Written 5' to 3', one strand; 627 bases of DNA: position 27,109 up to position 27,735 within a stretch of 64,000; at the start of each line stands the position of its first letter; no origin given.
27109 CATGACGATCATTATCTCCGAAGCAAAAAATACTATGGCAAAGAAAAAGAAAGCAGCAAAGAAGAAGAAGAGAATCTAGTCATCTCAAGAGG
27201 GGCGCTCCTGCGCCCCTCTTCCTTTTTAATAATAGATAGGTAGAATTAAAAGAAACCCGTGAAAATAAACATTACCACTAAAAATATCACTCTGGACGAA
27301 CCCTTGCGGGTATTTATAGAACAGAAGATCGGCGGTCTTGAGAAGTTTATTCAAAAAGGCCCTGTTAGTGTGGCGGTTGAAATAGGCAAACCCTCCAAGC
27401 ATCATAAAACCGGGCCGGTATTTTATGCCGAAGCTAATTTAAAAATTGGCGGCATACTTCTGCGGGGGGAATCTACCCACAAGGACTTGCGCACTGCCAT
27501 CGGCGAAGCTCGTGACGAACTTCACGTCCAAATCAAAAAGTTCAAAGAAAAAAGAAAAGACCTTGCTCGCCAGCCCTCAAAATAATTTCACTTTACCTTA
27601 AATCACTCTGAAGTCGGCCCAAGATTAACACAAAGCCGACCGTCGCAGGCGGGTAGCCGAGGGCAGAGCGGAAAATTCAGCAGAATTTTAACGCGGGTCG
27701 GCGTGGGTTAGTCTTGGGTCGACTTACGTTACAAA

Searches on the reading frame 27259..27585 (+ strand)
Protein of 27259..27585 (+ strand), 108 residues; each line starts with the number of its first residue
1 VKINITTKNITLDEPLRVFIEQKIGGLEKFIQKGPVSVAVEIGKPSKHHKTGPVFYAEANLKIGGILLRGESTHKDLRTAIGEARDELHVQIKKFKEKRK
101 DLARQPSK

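Call 73: search_protein_families(library=pfam, proteins=[window:27259-27585:+], max_evalue=0.001)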
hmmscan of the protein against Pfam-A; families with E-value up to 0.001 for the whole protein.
window:27259-27585:+ (108 aa): 1 family
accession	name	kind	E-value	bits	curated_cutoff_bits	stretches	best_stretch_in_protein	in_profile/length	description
PF02482.25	Ribosomal_S30AE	-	1e-17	65.1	23.7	1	3-100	1-88/88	Sigma 54 modulation protein / S30EA ribosomal protein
